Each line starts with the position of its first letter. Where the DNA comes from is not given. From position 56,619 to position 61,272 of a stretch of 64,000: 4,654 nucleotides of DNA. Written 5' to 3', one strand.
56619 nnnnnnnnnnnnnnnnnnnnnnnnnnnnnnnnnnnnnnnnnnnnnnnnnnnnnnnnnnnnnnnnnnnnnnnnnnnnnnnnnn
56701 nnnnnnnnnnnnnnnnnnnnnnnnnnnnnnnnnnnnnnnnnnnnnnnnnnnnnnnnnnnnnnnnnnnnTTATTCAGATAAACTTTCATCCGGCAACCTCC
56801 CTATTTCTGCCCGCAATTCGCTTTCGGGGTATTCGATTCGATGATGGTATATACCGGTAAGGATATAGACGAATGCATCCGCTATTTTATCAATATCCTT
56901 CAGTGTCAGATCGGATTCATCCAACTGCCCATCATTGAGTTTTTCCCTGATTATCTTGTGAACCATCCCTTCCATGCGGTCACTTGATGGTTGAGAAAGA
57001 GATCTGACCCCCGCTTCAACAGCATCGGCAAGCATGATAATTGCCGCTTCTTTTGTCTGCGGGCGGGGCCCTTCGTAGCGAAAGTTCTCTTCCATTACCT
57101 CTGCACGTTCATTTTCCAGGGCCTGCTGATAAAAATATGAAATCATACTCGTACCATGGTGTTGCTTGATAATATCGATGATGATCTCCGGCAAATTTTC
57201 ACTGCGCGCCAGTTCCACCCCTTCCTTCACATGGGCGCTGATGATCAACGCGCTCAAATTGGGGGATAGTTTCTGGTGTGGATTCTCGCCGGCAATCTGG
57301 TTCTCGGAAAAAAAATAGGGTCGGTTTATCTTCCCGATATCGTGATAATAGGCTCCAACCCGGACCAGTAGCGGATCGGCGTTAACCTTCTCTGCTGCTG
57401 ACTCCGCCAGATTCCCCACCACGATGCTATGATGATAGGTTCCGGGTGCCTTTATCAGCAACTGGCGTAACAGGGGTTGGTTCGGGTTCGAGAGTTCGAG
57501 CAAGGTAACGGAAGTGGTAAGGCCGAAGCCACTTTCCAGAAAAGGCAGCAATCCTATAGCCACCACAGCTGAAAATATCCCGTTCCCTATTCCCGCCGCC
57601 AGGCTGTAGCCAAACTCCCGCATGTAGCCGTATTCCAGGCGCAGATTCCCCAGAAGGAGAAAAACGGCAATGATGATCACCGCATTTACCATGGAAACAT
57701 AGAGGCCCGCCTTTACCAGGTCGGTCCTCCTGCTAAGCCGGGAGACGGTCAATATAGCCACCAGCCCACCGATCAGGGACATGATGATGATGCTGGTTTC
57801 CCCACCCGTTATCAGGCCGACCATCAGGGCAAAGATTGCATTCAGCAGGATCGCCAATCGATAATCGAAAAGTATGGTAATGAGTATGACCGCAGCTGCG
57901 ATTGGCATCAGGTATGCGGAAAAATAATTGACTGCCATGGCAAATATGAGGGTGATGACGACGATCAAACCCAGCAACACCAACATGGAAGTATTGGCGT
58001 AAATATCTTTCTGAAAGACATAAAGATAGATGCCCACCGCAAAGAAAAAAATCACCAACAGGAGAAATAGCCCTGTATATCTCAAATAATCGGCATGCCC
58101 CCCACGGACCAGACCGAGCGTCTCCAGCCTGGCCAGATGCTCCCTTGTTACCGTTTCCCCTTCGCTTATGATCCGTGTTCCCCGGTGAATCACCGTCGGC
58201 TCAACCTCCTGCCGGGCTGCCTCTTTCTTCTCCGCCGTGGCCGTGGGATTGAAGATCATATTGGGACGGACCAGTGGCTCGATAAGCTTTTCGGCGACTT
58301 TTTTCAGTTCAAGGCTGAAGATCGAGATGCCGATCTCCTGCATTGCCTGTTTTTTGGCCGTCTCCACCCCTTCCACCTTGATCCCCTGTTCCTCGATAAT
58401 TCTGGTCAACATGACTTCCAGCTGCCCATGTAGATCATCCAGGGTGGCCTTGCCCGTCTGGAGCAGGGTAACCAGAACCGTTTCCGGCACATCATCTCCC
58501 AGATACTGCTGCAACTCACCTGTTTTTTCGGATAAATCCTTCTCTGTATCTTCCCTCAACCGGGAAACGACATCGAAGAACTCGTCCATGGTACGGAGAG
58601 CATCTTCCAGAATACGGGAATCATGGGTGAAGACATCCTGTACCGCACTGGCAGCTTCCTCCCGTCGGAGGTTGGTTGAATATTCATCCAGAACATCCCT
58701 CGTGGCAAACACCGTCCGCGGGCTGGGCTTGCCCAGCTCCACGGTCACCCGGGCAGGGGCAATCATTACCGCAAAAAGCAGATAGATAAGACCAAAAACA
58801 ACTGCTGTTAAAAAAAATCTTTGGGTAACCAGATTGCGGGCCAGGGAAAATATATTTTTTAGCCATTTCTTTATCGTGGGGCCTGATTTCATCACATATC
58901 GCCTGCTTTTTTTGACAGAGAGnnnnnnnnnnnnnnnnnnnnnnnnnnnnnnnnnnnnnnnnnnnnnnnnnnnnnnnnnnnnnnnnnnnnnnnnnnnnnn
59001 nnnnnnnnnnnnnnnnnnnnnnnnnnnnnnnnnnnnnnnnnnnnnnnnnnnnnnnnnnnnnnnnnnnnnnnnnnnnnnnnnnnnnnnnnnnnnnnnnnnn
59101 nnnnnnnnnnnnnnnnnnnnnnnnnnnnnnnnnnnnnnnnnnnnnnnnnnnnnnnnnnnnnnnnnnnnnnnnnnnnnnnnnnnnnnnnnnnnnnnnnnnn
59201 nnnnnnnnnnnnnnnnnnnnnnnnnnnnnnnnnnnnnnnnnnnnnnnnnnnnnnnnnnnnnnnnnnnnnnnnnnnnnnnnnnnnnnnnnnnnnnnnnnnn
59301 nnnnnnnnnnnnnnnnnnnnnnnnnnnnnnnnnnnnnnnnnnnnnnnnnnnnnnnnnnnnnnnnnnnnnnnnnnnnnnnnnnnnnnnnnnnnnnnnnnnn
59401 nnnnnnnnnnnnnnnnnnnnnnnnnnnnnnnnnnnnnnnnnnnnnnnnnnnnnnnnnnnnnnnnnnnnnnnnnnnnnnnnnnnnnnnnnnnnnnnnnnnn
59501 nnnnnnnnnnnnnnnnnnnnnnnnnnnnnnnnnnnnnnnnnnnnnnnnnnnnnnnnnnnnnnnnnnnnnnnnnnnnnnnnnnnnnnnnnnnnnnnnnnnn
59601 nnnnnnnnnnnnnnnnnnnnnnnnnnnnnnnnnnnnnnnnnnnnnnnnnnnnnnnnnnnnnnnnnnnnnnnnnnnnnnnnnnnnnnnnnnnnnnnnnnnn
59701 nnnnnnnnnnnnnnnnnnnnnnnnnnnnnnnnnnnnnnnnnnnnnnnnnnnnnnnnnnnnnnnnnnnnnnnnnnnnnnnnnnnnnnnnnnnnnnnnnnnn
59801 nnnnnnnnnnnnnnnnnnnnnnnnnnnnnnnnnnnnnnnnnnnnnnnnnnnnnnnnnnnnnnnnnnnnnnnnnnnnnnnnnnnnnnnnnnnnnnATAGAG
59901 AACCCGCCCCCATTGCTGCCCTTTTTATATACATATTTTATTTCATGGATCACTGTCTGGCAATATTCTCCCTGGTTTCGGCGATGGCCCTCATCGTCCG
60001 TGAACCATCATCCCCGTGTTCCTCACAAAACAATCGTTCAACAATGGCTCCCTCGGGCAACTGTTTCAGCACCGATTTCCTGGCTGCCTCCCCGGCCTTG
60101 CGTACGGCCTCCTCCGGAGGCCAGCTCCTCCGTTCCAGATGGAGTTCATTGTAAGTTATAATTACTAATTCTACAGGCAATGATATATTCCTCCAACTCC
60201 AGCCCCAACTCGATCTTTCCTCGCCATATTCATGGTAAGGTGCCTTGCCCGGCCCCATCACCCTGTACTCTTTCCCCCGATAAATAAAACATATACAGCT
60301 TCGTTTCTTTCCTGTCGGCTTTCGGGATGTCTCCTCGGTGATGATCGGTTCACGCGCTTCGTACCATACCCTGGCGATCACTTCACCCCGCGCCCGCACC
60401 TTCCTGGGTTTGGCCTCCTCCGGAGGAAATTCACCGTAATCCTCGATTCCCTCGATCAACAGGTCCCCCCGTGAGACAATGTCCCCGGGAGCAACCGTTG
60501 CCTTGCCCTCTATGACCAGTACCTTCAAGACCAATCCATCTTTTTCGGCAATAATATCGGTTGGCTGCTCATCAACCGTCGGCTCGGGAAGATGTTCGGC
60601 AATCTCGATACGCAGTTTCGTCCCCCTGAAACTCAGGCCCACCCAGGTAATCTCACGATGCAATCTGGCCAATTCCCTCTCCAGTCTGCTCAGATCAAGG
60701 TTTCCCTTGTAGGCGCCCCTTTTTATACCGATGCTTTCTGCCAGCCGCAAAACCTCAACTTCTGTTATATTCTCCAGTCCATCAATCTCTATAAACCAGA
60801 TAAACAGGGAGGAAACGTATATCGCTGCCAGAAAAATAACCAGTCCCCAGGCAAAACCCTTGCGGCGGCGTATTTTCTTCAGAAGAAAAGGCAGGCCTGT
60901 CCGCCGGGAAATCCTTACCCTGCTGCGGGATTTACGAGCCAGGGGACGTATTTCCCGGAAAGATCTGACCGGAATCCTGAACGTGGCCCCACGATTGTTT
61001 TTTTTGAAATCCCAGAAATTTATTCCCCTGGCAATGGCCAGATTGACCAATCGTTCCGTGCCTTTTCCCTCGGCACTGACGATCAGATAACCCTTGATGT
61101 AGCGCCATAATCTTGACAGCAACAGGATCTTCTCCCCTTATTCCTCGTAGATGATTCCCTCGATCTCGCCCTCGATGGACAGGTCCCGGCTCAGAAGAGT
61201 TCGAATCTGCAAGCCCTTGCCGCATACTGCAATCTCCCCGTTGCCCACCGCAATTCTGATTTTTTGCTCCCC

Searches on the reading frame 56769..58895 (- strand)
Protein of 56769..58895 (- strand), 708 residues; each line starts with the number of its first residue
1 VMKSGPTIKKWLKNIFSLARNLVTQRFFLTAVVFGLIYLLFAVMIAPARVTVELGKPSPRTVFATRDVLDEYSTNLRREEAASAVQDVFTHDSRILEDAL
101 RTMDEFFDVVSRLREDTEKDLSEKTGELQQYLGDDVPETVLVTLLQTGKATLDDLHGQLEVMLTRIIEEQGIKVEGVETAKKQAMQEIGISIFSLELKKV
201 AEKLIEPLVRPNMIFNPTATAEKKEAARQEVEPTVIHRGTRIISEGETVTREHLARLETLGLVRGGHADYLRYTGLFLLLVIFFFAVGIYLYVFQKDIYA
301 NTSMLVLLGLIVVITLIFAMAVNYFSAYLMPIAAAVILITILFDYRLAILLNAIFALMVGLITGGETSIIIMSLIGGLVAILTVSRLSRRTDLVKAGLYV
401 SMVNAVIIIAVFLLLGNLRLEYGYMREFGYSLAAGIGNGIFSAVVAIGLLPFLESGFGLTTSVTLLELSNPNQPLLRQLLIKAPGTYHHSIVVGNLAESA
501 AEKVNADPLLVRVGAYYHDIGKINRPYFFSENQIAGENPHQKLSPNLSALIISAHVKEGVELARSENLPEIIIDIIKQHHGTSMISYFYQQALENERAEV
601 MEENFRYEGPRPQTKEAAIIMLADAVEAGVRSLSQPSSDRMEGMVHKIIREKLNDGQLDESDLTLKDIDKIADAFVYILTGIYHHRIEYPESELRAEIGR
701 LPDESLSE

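Call 58: search_protein_families(library=pfam, proteins=[window:56769-58895:-], max_evalue=0.000001)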
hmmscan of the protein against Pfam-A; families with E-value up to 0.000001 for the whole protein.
window:56769-58895:- (708 aa): 3 families
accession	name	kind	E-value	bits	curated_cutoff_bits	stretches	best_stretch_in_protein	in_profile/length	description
PF07697.16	7TMR-HDED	-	1.8e-46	159.4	27.6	1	53-264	1-224/224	7TM-HD extracellular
PF07698.17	7TM-7TMR_HD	-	2.6e-39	135.6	29.4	1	271-461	2-190/190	7TM receptor with intracellular HD hydrolase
PF01966.28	HD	-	1.1e-21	77.8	22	1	486-628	1-115/116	HD domain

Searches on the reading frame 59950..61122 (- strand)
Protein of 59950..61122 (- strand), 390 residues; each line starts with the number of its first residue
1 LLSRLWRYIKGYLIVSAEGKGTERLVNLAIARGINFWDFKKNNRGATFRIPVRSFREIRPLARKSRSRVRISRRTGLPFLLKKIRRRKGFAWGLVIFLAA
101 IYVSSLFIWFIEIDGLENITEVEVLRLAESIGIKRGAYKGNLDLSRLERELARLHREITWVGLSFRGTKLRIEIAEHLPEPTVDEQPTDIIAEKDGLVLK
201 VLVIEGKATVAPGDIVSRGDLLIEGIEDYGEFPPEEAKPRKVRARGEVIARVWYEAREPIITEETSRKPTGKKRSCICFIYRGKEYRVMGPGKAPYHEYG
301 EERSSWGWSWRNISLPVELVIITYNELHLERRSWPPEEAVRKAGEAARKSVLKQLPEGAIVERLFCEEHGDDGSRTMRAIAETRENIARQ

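Call 59: search_protein_families(library=pfam, proteins=[window:59950-61122:-], max_evalue=0.000001)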
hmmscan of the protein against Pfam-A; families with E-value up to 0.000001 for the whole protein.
window:59950-61122:- (390 aa): 1 family
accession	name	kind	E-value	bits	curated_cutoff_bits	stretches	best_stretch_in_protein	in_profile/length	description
PF06898.16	YqfD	-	8.7e-113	377.5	25.2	1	7-387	1-379/379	Putative stage IV sporulation protein YqfD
